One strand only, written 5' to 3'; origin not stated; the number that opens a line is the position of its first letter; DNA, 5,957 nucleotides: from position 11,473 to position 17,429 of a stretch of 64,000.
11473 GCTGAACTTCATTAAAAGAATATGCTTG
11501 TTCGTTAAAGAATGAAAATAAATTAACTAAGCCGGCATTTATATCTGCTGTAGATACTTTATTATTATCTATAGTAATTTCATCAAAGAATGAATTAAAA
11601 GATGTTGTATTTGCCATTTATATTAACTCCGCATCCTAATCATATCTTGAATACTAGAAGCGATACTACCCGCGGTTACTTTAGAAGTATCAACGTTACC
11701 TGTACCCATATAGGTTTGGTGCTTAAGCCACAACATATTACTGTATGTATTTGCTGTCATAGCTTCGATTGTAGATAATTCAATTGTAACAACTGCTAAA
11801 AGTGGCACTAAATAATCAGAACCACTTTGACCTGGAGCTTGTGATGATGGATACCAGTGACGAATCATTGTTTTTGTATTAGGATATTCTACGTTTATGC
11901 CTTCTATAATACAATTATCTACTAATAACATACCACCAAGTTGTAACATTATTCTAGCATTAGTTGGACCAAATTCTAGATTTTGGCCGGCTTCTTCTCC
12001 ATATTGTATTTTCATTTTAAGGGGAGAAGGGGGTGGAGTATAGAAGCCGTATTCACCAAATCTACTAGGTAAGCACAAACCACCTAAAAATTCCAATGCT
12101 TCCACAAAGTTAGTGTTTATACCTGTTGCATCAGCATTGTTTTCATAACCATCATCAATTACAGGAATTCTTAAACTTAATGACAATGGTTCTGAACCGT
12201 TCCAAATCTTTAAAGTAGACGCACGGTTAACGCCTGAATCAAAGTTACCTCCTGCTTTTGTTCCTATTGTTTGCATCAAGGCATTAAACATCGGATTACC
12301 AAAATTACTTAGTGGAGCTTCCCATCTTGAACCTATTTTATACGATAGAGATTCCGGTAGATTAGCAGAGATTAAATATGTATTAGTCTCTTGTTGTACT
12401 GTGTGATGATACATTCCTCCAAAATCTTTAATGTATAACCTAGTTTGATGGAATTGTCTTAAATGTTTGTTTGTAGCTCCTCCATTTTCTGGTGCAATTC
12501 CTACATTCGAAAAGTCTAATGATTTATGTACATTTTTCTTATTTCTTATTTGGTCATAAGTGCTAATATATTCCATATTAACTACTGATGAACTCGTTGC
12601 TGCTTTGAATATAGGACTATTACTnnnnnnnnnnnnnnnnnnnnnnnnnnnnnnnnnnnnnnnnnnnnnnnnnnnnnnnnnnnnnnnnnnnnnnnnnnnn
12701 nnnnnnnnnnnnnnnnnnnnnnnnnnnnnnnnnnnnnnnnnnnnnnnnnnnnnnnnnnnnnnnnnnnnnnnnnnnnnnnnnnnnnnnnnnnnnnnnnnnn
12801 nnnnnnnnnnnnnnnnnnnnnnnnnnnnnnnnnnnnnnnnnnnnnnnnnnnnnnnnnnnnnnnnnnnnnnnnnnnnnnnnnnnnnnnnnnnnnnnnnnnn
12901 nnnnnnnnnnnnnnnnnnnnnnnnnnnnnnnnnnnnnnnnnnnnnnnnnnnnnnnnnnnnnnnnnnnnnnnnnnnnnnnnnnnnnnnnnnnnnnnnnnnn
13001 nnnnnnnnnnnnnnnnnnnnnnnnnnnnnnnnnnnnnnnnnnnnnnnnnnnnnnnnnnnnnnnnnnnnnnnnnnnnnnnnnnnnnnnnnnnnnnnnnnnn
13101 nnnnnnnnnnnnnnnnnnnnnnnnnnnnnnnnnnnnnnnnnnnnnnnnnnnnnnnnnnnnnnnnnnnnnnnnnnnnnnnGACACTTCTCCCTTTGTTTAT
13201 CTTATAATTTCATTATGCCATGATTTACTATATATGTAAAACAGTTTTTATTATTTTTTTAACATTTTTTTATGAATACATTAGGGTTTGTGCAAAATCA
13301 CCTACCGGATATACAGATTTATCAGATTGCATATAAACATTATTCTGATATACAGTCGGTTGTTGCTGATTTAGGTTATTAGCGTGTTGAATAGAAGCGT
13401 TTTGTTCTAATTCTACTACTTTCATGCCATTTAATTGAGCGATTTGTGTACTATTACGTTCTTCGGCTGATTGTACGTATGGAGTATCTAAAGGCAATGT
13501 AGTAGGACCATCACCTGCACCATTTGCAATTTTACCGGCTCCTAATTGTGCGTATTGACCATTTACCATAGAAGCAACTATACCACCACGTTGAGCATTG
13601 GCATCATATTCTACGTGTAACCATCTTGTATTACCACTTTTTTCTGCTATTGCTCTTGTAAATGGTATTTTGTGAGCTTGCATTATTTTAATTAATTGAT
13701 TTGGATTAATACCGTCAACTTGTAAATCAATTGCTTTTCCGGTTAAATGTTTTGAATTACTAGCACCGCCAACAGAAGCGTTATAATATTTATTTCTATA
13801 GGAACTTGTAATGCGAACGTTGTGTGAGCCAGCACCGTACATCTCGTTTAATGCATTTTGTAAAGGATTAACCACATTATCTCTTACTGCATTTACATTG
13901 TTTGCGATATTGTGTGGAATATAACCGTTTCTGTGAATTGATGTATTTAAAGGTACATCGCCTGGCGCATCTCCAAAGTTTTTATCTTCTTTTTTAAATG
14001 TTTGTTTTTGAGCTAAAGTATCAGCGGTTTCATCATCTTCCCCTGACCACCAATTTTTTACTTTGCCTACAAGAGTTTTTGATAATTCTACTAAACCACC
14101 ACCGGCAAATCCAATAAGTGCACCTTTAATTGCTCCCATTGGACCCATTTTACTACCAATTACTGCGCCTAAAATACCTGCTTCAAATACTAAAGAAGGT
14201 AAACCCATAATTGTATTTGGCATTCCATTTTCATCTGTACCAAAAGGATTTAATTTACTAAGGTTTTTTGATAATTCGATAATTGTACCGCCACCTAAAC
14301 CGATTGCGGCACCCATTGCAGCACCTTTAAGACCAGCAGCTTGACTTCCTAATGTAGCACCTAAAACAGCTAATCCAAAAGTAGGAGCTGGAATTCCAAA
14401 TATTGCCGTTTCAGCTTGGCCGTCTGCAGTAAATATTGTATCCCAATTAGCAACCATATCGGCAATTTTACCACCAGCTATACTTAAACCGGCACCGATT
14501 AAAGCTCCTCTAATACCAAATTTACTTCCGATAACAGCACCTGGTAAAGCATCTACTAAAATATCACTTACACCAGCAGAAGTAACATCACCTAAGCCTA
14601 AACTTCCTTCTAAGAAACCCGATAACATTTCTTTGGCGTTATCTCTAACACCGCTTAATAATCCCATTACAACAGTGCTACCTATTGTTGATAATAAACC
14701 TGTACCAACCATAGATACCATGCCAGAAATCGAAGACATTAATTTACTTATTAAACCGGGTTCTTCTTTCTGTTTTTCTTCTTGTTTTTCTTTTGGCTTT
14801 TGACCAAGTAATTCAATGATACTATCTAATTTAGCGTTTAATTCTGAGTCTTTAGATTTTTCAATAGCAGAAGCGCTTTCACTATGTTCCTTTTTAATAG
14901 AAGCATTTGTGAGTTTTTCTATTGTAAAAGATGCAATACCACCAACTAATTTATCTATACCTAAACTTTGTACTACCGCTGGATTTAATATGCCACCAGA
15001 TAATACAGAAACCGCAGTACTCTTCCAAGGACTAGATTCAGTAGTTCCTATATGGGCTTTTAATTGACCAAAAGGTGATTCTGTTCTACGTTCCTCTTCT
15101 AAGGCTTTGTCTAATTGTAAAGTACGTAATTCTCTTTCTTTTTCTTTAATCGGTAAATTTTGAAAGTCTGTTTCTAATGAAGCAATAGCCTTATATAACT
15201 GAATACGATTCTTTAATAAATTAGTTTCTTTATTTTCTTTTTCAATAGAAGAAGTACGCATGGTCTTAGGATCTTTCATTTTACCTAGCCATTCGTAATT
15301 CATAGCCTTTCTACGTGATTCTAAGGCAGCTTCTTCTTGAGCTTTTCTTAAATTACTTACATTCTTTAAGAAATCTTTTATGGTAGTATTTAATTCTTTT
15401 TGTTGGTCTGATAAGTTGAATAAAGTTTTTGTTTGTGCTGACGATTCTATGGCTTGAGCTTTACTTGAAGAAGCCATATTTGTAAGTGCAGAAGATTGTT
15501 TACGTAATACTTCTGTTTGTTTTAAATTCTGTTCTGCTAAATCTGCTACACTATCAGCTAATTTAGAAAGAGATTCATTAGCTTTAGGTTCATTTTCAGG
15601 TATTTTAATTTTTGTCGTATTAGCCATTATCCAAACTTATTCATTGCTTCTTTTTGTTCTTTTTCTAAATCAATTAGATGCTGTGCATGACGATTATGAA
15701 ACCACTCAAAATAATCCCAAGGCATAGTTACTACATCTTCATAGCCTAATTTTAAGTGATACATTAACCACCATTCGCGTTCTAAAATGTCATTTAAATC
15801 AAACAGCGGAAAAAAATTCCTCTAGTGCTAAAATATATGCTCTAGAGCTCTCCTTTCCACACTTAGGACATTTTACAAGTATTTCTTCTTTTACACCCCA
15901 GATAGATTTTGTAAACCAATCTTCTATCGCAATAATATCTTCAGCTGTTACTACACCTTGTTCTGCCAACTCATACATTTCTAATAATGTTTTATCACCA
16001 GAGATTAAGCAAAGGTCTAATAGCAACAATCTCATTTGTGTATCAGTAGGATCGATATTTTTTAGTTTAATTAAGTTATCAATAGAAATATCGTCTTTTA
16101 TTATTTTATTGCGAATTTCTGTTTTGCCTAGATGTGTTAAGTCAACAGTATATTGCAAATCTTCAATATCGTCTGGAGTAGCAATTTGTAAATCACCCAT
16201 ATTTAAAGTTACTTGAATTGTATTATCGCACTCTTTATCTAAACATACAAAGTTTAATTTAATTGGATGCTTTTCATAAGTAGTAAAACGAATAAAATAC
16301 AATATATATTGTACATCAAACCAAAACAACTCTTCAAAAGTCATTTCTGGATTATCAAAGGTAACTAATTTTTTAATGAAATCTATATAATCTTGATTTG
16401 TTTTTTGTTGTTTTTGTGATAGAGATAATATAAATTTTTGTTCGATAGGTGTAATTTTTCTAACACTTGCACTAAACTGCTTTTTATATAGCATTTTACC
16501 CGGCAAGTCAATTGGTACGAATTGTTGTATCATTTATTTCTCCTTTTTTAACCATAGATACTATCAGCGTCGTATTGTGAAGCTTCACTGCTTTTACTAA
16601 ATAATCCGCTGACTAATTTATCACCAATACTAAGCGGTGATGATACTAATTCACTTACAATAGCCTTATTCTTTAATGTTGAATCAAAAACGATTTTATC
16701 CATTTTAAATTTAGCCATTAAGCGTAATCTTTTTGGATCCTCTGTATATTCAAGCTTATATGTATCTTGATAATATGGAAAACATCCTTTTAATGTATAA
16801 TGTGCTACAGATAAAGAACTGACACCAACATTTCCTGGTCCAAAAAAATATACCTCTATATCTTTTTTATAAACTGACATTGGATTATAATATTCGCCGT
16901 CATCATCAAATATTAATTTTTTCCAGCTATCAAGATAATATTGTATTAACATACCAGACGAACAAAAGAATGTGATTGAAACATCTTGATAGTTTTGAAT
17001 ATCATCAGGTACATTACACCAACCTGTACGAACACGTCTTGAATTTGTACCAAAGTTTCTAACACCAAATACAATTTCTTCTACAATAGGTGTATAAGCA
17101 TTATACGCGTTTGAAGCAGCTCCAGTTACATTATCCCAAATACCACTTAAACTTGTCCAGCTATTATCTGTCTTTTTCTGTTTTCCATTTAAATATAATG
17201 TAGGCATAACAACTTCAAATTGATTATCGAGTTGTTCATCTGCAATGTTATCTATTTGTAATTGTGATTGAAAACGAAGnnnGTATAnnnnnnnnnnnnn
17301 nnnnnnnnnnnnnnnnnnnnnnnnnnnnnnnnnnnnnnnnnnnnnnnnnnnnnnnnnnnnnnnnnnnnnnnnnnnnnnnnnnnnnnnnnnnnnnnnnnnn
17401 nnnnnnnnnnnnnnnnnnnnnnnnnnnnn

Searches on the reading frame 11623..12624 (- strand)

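Call 28: search_protein_families(library=phrogs, proteins=[window:11623-12624:-], max_evalue=0.0001)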
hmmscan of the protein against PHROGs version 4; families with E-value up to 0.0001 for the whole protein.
window:11623-12624:- (333 aa): 1 family
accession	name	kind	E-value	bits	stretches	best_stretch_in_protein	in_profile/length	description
phrog_1114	-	head and packaging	5.4e-05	23.7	0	78-245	34-190/229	PmgG-like head morphogenesis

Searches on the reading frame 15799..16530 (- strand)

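Call 29: search_protein_families(library=phrogs, proteins=[window:15799-16530:-], max_evalue=0.0001)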
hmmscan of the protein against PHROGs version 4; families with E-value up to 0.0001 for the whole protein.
window:15799-16530:- (243 aa): 2 families
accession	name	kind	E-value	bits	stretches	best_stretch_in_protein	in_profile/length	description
phrog_150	-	tail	1.4e-11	45.4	1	30-240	35-232/282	baseplate hub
phrog_13792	-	unknown function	1.6e-08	35.3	0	202-241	220-259/263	-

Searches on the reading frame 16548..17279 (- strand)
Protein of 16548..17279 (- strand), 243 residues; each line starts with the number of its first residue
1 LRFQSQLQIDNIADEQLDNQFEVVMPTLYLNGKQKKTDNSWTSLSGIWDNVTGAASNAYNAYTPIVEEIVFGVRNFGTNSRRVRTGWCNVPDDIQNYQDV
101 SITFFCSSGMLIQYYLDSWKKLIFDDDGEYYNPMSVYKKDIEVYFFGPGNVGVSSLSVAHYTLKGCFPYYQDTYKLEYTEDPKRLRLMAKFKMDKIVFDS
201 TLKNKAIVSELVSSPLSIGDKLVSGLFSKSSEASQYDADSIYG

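Call 29: search_protein_families(library=phrogs, proteins=[window:16548-17279:-], max_evalue=0.0001)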
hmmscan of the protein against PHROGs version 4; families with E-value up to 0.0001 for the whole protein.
window:16548-17279:- (243 aa): 2 families
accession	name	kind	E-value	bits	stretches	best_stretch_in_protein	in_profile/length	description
phrog_45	-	tail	6.6e-10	39.7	1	89-205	149-261/350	tail tube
phrog_3629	-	tail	1.5e-05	25.3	1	95-230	108-236/313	tail tube protein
